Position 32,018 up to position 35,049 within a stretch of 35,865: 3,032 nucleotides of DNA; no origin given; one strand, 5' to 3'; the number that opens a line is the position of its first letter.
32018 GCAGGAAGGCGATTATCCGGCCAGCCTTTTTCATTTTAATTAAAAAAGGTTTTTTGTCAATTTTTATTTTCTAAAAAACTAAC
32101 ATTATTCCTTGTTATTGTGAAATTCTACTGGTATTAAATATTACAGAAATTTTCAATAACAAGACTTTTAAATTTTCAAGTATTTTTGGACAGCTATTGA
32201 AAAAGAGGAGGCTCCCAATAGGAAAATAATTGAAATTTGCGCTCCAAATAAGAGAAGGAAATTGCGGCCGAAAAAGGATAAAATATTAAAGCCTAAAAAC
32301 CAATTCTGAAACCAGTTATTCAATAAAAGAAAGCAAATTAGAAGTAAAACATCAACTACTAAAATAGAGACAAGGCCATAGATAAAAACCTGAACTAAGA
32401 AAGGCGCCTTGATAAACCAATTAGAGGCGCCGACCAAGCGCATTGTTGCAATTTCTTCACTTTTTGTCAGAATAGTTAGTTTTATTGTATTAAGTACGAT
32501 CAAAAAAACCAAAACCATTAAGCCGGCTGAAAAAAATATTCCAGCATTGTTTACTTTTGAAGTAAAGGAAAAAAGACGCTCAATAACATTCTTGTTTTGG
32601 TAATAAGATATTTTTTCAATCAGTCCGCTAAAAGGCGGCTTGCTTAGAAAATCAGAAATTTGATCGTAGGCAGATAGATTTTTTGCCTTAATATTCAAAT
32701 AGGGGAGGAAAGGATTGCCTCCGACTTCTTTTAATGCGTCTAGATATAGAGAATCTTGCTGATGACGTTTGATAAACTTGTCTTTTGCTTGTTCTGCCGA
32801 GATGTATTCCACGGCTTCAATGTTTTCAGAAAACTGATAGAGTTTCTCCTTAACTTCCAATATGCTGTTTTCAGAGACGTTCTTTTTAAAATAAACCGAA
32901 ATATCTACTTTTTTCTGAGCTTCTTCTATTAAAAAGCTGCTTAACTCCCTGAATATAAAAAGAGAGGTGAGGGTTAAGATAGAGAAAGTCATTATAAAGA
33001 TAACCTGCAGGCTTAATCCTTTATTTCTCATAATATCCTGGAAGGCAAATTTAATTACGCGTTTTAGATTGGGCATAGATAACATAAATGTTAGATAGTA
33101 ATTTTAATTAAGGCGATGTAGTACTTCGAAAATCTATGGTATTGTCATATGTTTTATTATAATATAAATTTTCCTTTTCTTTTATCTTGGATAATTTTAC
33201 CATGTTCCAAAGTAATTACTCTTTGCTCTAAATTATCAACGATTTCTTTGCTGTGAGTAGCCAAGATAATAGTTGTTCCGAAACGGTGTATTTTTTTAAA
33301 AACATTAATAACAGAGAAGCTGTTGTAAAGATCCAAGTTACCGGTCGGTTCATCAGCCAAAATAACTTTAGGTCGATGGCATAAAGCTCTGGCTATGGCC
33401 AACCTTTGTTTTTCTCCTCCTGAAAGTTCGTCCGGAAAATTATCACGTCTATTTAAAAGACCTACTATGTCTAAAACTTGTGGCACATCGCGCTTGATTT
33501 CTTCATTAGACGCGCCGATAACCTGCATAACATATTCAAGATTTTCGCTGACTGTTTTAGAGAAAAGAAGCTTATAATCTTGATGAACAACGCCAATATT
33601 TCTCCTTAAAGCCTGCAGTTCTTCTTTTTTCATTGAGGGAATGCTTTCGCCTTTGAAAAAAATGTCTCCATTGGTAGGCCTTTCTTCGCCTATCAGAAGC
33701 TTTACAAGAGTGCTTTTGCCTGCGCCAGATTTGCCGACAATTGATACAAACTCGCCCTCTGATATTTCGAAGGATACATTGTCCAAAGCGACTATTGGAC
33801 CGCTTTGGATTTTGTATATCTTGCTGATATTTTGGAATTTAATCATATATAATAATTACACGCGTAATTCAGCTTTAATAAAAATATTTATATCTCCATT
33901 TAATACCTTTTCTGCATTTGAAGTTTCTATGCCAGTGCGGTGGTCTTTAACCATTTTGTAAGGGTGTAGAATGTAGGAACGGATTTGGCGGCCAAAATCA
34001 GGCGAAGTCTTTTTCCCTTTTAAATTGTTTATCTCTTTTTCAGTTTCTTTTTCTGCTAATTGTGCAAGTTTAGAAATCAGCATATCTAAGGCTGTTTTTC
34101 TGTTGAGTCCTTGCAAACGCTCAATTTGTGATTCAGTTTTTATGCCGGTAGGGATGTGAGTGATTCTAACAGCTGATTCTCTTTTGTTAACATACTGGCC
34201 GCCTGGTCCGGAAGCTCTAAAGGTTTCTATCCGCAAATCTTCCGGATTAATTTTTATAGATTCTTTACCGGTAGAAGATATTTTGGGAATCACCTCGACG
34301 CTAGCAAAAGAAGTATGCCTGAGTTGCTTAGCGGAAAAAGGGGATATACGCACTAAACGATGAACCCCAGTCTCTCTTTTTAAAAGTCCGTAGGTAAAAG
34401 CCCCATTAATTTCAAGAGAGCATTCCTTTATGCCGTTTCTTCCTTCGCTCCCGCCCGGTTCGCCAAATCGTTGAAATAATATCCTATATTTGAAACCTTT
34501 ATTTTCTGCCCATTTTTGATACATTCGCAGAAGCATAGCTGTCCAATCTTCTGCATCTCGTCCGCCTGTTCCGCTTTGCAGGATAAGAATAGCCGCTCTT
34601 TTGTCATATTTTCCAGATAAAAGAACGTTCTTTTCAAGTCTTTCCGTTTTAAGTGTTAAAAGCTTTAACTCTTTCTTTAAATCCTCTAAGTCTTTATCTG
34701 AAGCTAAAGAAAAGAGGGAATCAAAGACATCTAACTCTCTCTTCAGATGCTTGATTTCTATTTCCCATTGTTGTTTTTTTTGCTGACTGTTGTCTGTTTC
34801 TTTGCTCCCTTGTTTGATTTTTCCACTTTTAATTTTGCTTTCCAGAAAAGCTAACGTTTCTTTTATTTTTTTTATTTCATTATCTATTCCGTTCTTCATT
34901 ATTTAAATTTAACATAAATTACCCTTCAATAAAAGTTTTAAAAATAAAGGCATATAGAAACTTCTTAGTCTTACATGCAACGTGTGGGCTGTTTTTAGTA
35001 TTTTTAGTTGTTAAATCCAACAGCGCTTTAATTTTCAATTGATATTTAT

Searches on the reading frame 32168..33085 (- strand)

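Call 10: search_protein_families(library=pfam, proteins=[window:32168-33085:-], max_evalue=0.00001)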
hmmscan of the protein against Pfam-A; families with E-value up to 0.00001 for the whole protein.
window:32168-33085:- (305 aa): 2 families
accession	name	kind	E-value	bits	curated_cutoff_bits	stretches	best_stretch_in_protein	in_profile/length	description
PF18075.7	FtsX_ECD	-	1.4e-11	45.3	23.5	1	60-149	1-89/96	FtsX extracellular domain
PF02687.27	FtsX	-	4.1e-09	37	25.5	1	183-300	1-117/120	FtsX-like permease C-terminal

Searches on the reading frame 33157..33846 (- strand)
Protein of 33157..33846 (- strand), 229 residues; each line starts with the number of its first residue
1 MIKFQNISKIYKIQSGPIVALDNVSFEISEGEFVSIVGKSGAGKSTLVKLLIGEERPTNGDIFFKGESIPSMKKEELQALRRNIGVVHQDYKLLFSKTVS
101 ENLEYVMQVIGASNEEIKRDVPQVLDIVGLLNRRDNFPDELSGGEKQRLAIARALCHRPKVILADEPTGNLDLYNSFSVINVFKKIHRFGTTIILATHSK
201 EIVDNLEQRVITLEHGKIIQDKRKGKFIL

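Call 10: search_protein_families(library=pfam, proteins=[window:33157-33846:-], max_evalue=0.00001)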
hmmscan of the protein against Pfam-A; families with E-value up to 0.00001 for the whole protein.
window:33157-33846:- (229 aa): 3 families
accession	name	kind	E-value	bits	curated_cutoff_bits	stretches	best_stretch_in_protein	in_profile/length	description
PF00005.33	ABC_tran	-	9.2e-38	130.4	25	1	21-168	1-136/137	ABC transporter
PF13304.12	AAA_21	-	8.1e-08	33.1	27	0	139-204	236-304/304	AAA domain, putative AbiEii toxin, Type IV TA system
PF02463.25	SMC_N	-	7.9e-06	25.9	40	0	31-210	24-209/220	RecF/RecN/SMC N terminal domain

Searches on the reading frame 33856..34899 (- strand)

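Call 10: search_protein_families(library=pfam, proteins=[window:33856-34899:-], max_evalue=0.00001)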
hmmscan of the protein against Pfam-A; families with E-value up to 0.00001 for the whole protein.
window:33856-34899:- (347 aa): 2 families
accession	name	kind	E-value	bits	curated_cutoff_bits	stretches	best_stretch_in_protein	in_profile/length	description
PF03462.23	PCRF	-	4.5e-40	138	24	1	7-201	3-194/194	PCRF domain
PF00472.26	RF-1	-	3e-34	117.9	35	1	214-321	4-116/116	RF-1 domain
